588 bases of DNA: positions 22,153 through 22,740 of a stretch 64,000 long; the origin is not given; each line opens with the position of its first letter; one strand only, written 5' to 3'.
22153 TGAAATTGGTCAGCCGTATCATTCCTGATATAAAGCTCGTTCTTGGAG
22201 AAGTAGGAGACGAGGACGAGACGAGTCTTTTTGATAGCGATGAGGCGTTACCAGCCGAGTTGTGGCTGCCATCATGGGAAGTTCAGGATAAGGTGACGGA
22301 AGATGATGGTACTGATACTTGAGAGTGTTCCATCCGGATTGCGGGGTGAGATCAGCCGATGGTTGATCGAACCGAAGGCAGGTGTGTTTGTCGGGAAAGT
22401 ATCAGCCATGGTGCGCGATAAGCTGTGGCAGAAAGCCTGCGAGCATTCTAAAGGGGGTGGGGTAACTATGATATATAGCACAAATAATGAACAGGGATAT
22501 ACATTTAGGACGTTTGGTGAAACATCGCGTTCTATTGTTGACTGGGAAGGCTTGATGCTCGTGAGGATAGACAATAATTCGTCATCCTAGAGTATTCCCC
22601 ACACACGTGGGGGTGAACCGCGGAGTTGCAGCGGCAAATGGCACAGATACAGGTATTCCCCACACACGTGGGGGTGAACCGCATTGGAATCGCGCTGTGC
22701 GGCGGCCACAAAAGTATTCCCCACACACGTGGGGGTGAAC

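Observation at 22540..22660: CRISPR array starts 2 bp after the cas2 stop, with no intergenic leader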

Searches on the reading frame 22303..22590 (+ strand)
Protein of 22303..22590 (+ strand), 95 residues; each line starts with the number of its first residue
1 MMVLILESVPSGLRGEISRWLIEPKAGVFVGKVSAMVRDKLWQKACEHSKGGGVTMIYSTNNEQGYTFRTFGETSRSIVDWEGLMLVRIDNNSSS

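Call 4: search_protein_families(library=ncbifam, proteins=[window:22303-22590:+])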
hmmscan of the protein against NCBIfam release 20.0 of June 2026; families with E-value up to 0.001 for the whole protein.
window:22303-22590:+ (95 aa): 1 family
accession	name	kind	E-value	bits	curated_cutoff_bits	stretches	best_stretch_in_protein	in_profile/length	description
TIGR01873.1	cas_CT1978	equivalog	2.7e-24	85.1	33.15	1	1-86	1-87/87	type I-E CRISPR-associated endoribonuclease Cas2e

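Call 9: find_homologous_proteins(query=window:22303-22587:+)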
Query window:22303-22587:+ (95 aa): 268 proteins with E <= 0.001 among 273 candidates; the best 120 are listed.
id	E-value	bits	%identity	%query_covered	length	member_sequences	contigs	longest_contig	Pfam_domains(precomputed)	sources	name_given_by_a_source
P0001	1.2e-56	206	100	100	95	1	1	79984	PF09707.16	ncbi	ncbi:MAG: type I-E CRISPR-associated endoribonuclease Cas2e [Armatimonadota bacterium]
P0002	1.6e-46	173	82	100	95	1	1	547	PF09707.16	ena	-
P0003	2.8e-42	160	77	97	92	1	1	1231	PF09707.16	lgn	-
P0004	2.9e-42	160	79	96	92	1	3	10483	PF09707.16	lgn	-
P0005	1.1e-41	158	80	100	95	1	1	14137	PF09707.16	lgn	-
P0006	1.0e-38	148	73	95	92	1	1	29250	PF09707.16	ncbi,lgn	-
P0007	6.2e-37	143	71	94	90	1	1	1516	PF09707.16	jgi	jgi:CRISPR-associated protein Cas2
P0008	1.4e-36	142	72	94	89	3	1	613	PF09707.16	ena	-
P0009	1.5e-36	142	70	98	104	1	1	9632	PF09707.16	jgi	jgi:CRISPR-associated protein Cas2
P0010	2.6e-36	141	68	98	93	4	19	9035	PF09707.16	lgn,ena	-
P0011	1.7e-35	138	69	94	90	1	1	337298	PF09707.16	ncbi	-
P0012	2.1e-35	138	73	93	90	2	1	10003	PF09707.16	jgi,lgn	jgi:CRISPR-associated protein Cas2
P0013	4.9e-35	137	71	94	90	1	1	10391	PF09707.16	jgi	jgi:CRISPR-associated protein Cas2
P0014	8.5e-35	136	63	97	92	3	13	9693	PF09707.16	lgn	-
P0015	1.3e-34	135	70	93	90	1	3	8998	PF09707.16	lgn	-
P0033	4.4e-33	130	65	94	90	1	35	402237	PF09707.16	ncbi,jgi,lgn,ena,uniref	ncbi:type I-E CRISPR-associated endoribonuclease Cas2e [Aminobacterium mobile]|jgi:CRISPR-associated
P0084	7.0e-30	120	60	95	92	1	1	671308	PF09707.16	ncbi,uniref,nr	ncbi:type I-E CRISPR-associated endoribonuclease Cas2e [Fluviispira multicolorata]|uniref:Type I-E C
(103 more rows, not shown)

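Call 15: find_related_loci(query=A1, collection=metagenome_contigs, flank=3000)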
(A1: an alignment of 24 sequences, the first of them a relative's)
Query A1 (95 aa) in metagenome_contigs; peptide patterns used: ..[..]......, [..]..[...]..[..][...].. (x = any residue, [..] = any of these).
600 stretches matched a pattern (row limit reached: there are more); 578 encode a relative of the query (tblastn E <= 1e-3); the best 80 are kept; 80 distinct loci.
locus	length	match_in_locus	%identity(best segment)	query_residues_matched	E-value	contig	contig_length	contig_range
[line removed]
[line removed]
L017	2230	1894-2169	65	1-92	1e-41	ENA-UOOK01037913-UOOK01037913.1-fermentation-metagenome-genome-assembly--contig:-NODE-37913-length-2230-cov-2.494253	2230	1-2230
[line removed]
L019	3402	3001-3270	68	3-92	9e-41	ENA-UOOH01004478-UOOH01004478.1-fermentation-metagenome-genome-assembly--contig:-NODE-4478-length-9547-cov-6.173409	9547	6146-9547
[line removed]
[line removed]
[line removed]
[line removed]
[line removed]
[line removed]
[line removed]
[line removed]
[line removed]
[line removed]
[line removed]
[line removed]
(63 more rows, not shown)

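Call 38: search_dna_similar(query=window:22303-22587:+, collection=plasmids, mode=protein, max_rows=40, rows=spread)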
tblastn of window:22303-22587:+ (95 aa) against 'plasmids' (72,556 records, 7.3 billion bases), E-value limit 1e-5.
Records with a match: 180; places in all: 190; records where one place covers at least 80% of the query: 178.
Best place of each record, by identity: <60% 180.
By first word of the organism name: Streptomyces 96; Thermus 21; Acetobacter 9; Roseomonas 5; Escherichia 4; Kitasatospora 4; Variovorax 4; Deinococcus 3; Bifidobacterium 3; Synechococcus 2; and 23 more.
By predicted mobility (MOB-suite, as given by PLSDB): non-mobilizable 130; mobilizable 42; conjugative 8.
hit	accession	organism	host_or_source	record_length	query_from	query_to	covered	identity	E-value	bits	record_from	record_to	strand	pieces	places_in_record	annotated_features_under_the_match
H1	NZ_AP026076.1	Acaryochloris marina MBIC10699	cell culture,Ascidian, Diplosoma similis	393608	1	93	98%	52.7%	1e-23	99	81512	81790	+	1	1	cas2e: type I-E CRISPR-associated endoribonuclease Cas2e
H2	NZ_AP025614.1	Thermus thermophilus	-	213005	1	91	96%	49.5%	1e-22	97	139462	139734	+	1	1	cas2e: type I-E CRISPR-associated endoribonuclease Cas2e | cas1e: type I-E CRISPR-associated endonuclease Cas1e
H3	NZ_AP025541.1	Thermus thermophilus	-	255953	1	91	96%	49.5%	2e-22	97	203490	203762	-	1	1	cas2e: type I-E CRISPR-associated endoribonuclease Cas2e | cas1e: type I-E CRISPR-associated endonuclease Cas1e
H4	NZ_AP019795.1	Thermus thermophilus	-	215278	1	95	100%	47.4%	1e-22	97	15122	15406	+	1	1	cas2e: type I-E CRISPR-associated endoribonuclease Cas2e | cas1e: type I-E CRISPR-associated endonuclease Cas1e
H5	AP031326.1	Thermus thermophilus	-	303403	1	95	100%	47.4%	1e-22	97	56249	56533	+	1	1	cas2e: type I-E CRISPR-associated endoribonuclease Cas2e | cas1e: type I-E CRISPR-associated endonuclease Cas1e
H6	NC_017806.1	Deinococcus gobiensis I-0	-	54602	1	91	96%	48.4%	2e-23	99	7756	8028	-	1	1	cas2e: type I-E CRISPR-associated endoribonuclease Cas2e | cas1e: type I-E CRISPR-associated endonuclease Cas1e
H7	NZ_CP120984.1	Streptomyces sp. Alt3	-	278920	1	94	99%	44.7%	7e-19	86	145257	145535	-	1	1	cas2e: type I-E CRISPR-associated endoribonuclease Cas2e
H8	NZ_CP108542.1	Streptomyces sp. NBC_01213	-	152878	3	94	97%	45.7%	4e-18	84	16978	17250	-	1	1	cas2e: type I-E CRISPR-associated endoribonuclease Cas2e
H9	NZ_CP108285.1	Streptomyces atratus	-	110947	1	95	100%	43.2%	4e-19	87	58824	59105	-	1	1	cas2e: type I-E CRISPR-associated endoribonuclease Cas2e | cas1e: type I-E CRISPR-associated endonuclease Cas1e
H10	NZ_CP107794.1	Streptomyces clavifer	-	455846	1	95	100%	43.2%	4e-18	84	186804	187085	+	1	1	cas2e: type I-E CRISPR-associated endoribonuclease Cas2e | cas1e: type I-E CRISPR-associated endonuclease Cas1e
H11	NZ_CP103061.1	Streptomyces albus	Sigle cell,Mouldy hay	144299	1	89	94%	44.9%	4e-17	81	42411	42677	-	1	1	cas2e: type I-E CRISPR-associated endoribonuclease Cas2e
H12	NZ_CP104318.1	Streptomyces angustmyceticus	whole organism,soil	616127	1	87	92%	46.0%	5e-18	84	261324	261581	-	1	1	cas2e: type I-E CRISPR-associated endoribonuclease Cas2e | cas1e: type I-E CRISPR-associated endonuclease Cas1e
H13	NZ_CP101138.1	Streptomyces sp. M92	Monoisolate,Not aplicable,Saloons ...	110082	1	87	92%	44.8%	4e-18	84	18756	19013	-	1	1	cas2e: type I-E CRISPR-associated endoribonuclease Cas2e | cas1e: type I-E CRISPR-associated endonuclease Cas1e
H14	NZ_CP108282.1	[Kitasatospora] papulosa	-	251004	1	89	94%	43.8%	5e-17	81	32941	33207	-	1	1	cas2e: type I-E CRISPR-associated endoribonuclease Cas2e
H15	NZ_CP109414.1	Streptomyces anulatus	-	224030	1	93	98%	41.9%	6e-18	84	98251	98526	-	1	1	cas2e: type I-E CRISPR-associated endoribonuclease Cas2e | cas1e: type I-E CRISPR-associated endonuclease Cas1e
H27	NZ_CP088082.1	Ideonella dechloratans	Cell culture,Activated sludge, ...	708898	2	87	91%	41.9%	1e-18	86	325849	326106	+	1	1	cas2e: type I-E CRISPR-associated endoribonuclease Cas2e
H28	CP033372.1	Limosilactobacillus fermentum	Cow,cell culture,Fresh milk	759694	1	87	92%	40.2%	3e-16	79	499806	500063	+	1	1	cas2e: type I-E CRISPR-associated endoribonuclease Cas2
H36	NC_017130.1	Acetobacter pasteurianus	-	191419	1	87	92%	35.6%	4e-14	72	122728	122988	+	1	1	cas2e: type I-E CRISPR-associated endoribonuclease Cas2e | cas1e: type I-E CRISPR-associated endonuclease Cas1e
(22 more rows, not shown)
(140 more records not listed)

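Call 39: get_annotated_region(hit=H2, flank=1500)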
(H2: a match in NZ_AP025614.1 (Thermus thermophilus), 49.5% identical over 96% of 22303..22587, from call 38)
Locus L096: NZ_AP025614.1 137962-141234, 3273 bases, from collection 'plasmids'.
description: Thermus thermophilus strain SNM6-6 plasmid pTthSNM6-6b, complete sequence
organism: Thermus thermophilus (NCBI taxid 274)
taxonomy: Bacteria; Deinococcota; Deinococci; Thermales; Thermaceae; Thermus; Thermus thermophilus
host: -; source: -; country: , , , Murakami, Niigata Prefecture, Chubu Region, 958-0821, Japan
typing (MOB-suite, as given by PLSDB): non-mobilizable; replicon rep_cluster_1121
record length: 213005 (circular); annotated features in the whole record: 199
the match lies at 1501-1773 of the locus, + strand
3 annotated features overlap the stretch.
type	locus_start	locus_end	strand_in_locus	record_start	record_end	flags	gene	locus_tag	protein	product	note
CDS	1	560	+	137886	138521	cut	cas6e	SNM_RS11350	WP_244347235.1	type I-E CRISPR-associated protein Cas6/Cse3/CasE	GO:0043571 - maintenance of CRISPR repeat elements [Evidence IEA]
CDS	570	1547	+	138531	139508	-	cas1e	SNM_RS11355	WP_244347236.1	type I-E CRISPR-associated endonuclease Cas1e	GO:0051607 - defense response to virus [Evidence IEA]; GO:0043571 - maintenance of CRISPR repeat elements [Evidence IEA]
CDS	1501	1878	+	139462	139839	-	cas2e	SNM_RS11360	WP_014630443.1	type I-E CRISPR-associated endoribonuclease Cas2e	GO:0043571 - maintenance of CRISPR repeat elements [Evidence IEA]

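Call 40: get_annotated_region(hit=H1, flank=1500)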
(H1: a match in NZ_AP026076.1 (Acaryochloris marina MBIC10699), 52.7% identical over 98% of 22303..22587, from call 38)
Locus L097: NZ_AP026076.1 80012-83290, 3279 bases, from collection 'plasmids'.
description: Acaryochloris marina MBIC10699 plasmid pREC1, complete sequence
organism: Acaryochloris marina MBIC10699 (NCBI taxid 2954813)
taxonomy: Bacteria; Cyanobacteriota; Cyanophyceae; Acaryochloridales; Acaryochloridaceae; Acaryochloris; Acaryochloris marina; Acaryochloris marina MBIC10699
host: -; source: cell culture,Ascidian, Diplosoma similis; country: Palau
typing (MOB-suite, as given by PLSDB): conjugative; relaxase MOBF; mating-pair formation MPF_T
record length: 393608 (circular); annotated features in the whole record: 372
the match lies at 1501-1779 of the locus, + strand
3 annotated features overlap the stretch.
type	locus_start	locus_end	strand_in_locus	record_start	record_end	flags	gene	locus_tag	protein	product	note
CDS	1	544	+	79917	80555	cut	cas6e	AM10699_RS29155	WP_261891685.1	type I-E CRISPR-associated protein Cas6/Cse3/CasE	GO:0043571 - maintenance of CRISPR repeat elements [Evidence IEA]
CDS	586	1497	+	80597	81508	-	cas1e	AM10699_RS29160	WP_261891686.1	type I-E CRISPR-associated endonuclease Cas1e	GO:0051607 - defense response to virus [Evidence IEA]; GO:0043571 - maintenance of CRISPR repeat elements [Evidence IEA]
CDS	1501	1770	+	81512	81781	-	cas2e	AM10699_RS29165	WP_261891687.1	type I-E CRISPR-associated endoribonuclease Cas2e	GO:0043571 - maintenance of CRISPR repeat elements [Evidence IEA]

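Call 41: get_annotated_region(hit=H6, flank=1500)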
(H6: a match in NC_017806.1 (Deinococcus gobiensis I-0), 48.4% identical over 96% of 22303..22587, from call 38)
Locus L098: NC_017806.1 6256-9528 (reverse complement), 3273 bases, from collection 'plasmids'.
description: Deinococcus gobiensis I-0 plasmid P5, complete sequence
organism: Deinococcus gobiensis I-0 (NCBI taxid 745776)
taxonomy: Bacteria; Deinococcota; Deinococci; Deinococcales; Deinococcaceae; Deinococcus; Deinococcus gobiensis; Deinococcus gobiensis I-0
host: -; source: -; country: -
typing (MOB-suite, as given by PLSDB): non-mobilizable
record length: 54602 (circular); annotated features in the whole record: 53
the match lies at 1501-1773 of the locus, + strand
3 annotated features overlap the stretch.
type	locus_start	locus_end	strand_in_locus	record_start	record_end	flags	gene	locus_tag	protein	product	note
CDS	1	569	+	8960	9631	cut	cas6e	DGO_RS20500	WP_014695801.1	type I-E CRISPR-associated protein Cas6/Cse3/CasE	GO:0043571 - maintenance of CRISPR repeat elements [Evidence IEA]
CDS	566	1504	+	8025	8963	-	cas1e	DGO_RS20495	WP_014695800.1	type I-E CRISPR-associated endonuclease Cas1e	GO:0051607 - defense response to virus [Evidence IEA]; GO:0043571 - maintenance of CRISPR repeat elements [Evidence IEA]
CDS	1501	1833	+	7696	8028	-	cas2e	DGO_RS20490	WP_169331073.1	type I-E CRISPR-associated endoribonuclease Cas2e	GO:0043571 - maintenance of CRISPR repeat elements [Evidence IEA]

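Call 42: get_annotated_region(hit=H9, flank=1500)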
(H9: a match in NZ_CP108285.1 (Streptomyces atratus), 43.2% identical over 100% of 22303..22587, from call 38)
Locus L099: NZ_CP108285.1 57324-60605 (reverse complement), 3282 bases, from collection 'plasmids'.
description: Streptomyces atratus strain NBC_00041 plasmid unnamed2, complete sequence
organism: Streptomyces atratus (NCBI taxid 1893)
taxonomy: Bacteria; Actinomycetota; Actinomycetes; Kitasatosporales; Streptomycetaceae; Streptomyces; Streptomyces atratus
host: -; source: -; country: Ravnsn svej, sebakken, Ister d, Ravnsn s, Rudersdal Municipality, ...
typing (MOB-suite, as given by PLSDB): non-mobilizable
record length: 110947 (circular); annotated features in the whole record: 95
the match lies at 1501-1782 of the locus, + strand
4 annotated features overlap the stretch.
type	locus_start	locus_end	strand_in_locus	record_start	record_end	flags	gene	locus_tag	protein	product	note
CDS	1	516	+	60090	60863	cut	cas6e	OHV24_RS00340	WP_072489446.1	type I-E CRISPR-associated protein Cas6/Cse3/CasE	GO:0043571 - maintenance of CRISPR repeat elements [Evidence IEA]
CDS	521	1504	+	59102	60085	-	cas1e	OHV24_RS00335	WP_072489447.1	type I-E CRISPR-associated endonuclease Cas1e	GO:0051607 - defense response to virus [Evidence IEA]; GO:0043571 - maintenance of CRISPR repeat elements [Evidence IEA]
CDS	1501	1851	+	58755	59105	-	cas2e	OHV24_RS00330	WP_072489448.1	type I-E CRISPR-associated endoribonuclease Cas2e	GO:0043571 - maintenance of CRISPR repeat elements [Evidence IEA]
CDS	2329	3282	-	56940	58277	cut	-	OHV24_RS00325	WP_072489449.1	MFS transporter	GO:0055085 - transmembrane transport [Evidence IEA]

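Call 43: get_annotated_region(hit=H27, flank=1500)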
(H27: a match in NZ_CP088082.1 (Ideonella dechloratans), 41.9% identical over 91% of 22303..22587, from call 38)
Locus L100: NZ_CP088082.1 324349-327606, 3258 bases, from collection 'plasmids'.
description: Ideonella dechloratans strain CCUG 30977 plasmid unnamed1, complete sequence
organism: Ideonella dechloratans (NCBI taxid 36863)
taxonomy: Bacteria; Pseudomonadota; Betaproteobacteria; Burkholderiales; Sphaerotilaceae; Ideonella; Ideonella dechloratans
host: -; source: Cell culture,Activated sludge, wastewater treatment plant; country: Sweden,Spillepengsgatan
typing (MOB-suite, as given by PLSDB): non-mobilizable
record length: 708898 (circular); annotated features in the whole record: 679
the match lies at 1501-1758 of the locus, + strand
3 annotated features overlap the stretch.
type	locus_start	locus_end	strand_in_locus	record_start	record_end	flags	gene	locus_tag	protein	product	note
CDS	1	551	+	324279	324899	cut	cas6e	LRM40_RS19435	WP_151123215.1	type I-E CRISPR-associated protein Cas6/Cse3/CasE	GO:0043571 - maintenance of CRISPR repeat elements [Evidence IEA]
CDS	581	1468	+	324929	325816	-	cas1e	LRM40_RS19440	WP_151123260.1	type I-E CRISPR-associated endonuclease Cas1e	GO:0051607 - defense response to virus [Evidence IEA]; GO:0043571 - maintenance of CRISPR repeat elements [Evidence IEA]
CDS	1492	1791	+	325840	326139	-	cas2e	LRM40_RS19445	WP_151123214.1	type I-E CRISPR-associated endoribonuclease Cas2e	GO:0043571 - maintenance of CRISPR repeat elements [Evidence IEA]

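Call 44: get_annotated_region(hit=H28, flank=1500)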
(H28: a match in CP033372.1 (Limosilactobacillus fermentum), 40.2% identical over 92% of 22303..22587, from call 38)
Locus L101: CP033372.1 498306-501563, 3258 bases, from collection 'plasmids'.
description: Limosilactobacillus fermentum strain DR9 plasmid unnamed1, complete sequence
organism: Limosilactobacillus fermentum (NCBI taxid 1613)
taxonomy: Bacteria; Bacillota; Bacilli; Lactobacillales; Lactobacillaceae; Limosilactobacillus; Limosilactobacillus fermentum
host: -; source: Cow,cell culture,Fresh milk; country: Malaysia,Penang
typing (MOB-suite, as given by PLSDB): mobilizable; relaxase MOBP,MOBV
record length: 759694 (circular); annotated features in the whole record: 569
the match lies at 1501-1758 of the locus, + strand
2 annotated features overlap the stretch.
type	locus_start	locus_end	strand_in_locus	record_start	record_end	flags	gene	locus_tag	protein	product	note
CDS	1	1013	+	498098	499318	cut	-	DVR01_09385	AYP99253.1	IS256 family transposase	-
CDS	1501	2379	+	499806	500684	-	cas2e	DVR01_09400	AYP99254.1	type I-E CRISPR-associated endoribonuclease Cas2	-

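Call 45: get_annotated_region(hit=H36, flank=1500)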
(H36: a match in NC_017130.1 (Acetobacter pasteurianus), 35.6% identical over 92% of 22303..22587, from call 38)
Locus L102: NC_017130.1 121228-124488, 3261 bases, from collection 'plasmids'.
description: Acetobacter pasteurianus IFO 3283-26 plasmid pAPA26-013, complete sequence
organism: Acetobacter pasteurianus (NCBI taxid 634456)
taxonomy: Bacteria; Pseudomonadota; Alphaproteobacteria; Rhodospirillales; Acetobacteraceae; Acetobacter; Acetobacter pasteurianus
host: -; source: -; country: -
typing (MOB-suite, as given by PLSDB): mobilizable; relaxase MOBP
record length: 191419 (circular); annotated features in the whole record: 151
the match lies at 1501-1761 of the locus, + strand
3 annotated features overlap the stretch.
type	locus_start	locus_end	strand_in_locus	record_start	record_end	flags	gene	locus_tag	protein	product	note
CDS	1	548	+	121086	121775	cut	cas6e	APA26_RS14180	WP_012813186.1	type I-E CRISPR-associated protein Cas6/Cse3/CasE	GO:0043571 - maintenance of CRISPR repeat elements [Evidence IEA]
CDS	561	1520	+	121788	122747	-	cas1e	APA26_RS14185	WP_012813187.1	type I-E CRISPR-associated endonuclease Cas1e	GO:0051607 - defense response to virus [Evidence IEA]; GO:0043571 - maintenance of CRISPR repeat elements [Evidence IEA]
CDS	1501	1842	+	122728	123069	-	cas2e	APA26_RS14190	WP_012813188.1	type I-E CRISPR-associated endoribonuclease Cas2e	GO:0043571 - maintenance of CRISPR repeat elements [Evidence IEA]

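Call 46: get_annotated_region(hit=H4, flank=1500)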
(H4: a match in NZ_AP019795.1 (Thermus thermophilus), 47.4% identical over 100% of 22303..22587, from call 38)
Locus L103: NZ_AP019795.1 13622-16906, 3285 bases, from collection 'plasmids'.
description: Thermus thermophilus strain AA2-29 plasmid pAA229, complete sequence
organism: Thermus thermophilus (NCBI taxid 274)
taxonomy: Bacteria; Deinococcota; Deinococci; Thermales; Thermaceae; Thermus; Thermus thermophilus
host: -; source: -; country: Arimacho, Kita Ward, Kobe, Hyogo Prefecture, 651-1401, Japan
typing (MOB-suite, as given by PLSDB): non-mobilizable; replicon rep_cluster_1121
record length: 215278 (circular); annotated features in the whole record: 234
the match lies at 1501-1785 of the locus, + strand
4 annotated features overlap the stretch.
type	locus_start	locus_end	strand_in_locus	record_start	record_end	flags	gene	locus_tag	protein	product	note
CDS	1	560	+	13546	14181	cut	cas6e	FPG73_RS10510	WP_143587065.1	type I-E CRISPR-associated protein Cas6/Cse3/CasE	GO:0043571 - maintenance of CRISPR repeat elements [Evidence IEA]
CDS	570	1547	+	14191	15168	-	cas1e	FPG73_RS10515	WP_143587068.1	type I-E CRISPR-associated endonuclease Cas1e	GO:0051607 - defense response to virus [Evidence IEA]; GO:0043571 - maintenance of CRISPR repeat elements [Evidence IEA]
CDS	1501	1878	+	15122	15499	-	cas2e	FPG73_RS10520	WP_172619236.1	type I-E CRISPR-associated endoribonuclease Cas2e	GO:0043571 - maintenance of CRISPR repeat elements [Evidence IEA]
CDS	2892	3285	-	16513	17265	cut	-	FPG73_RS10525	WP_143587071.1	5-oxoprolinase subunit PxpA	GO:0005975 - carbohydrate metabolic process [Evidence IEA]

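Call 65: find_encoding_contigs(protein=P0005, flank=2500, max_places=2)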
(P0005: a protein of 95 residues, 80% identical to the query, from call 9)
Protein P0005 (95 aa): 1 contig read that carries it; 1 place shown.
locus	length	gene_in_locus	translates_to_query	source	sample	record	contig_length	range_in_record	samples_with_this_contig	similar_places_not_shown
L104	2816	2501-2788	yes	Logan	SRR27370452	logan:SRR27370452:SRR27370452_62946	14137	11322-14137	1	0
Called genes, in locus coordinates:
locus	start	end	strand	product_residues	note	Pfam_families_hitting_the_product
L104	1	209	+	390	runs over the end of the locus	PF09344:Cas_CT1975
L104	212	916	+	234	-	PF09704:Cas_Cas5d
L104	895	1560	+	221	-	PF08798:CRISPR_assoc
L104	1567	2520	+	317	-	PF01867:Cas_Cas1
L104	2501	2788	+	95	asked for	PF09707:Cas_Cas2CT1978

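Call 66: find_encoding_contigs(protein=P0004, flank=2500, max_places=3)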
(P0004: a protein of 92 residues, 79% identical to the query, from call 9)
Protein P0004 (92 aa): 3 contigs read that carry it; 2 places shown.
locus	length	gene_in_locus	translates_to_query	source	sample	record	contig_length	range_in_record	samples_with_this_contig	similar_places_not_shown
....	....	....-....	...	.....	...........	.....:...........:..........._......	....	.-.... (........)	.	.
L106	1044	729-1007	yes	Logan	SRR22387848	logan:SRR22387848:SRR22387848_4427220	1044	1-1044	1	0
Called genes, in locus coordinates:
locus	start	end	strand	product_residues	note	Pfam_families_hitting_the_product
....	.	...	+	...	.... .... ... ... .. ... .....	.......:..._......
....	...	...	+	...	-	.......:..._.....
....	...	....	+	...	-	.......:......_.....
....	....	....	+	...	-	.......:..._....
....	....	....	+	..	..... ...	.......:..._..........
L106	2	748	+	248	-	?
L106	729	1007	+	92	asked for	PF09707:Cas_Cas2CT1978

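Call 67: find_encoding_contigs(protein=P0002, flank=2500, max_places=2)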
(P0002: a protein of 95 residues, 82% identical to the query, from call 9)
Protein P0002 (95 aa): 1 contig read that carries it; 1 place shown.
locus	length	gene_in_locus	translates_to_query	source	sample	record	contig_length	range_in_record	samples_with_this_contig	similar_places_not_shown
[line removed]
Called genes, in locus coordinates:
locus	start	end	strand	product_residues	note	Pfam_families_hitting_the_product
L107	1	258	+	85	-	?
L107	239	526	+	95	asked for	PF09707:Cas_Cas2CT1978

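Call 68: find_encoding_contigs(protein=P0003, flank=2500, max_places=2)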
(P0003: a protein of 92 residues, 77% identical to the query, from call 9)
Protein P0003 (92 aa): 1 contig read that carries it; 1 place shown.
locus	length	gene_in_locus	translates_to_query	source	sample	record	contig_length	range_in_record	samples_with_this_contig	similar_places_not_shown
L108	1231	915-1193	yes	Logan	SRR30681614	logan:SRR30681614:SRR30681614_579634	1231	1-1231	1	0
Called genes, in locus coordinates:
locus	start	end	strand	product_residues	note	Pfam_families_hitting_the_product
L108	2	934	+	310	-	?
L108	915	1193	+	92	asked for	PF09707:Cas_Cas2CT1978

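Call 69: find_encoding_contigs(protein=P0033, flank=2500, max_places=4)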
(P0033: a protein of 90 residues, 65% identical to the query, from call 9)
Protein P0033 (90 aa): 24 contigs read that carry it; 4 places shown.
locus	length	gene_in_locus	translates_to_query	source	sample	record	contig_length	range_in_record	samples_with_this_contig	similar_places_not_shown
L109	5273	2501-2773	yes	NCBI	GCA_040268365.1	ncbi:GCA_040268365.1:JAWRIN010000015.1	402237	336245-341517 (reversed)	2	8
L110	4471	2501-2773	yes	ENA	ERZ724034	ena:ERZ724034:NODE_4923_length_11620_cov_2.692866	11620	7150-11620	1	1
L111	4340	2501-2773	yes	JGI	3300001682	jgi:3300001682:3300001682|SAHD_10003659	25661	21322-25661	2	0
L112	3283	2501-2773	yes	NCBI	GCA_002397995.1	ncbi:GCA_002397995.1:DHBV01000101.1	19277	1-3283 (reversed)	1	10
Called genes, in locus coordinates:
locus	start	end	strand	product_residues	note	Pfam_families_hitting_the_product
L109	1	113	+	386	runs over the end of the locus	PF09344:Cas_CT1975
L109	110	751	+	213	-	PF09704:Cas_Cas5d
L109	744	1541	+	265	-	PF08798:CRISPR_assoc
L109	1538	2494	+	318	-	PF01867:Cas_Cas1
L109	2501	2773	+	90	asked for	PF09707:Cas_Cas2CT1978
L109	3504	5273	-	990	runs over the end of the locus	PF18760:ART-PolyVal, PF18819:MuF_C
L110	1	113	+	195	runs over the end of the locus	PF09344:Cas_CT1975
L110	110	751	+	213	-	PF09704:Cas_Cas5d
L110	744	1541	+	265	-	PF08798:CRISPR_assoc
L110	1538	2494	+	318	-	PF01867:Cas_Cas1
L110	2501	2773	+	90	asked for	PF09707:Cas_Cas2CT1978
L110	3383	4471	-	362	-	?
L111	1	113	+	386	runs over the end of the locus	PF09344:Cas_CT1975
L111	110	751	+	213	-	PF09704:Cas_Cas5d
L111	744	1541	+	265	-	PF08798:CRISPR_assoc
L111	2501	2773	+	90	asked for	PF09707:Cas_Cas2CT1978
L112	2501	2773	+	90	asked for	PF09707:Cas_Cas2CT1978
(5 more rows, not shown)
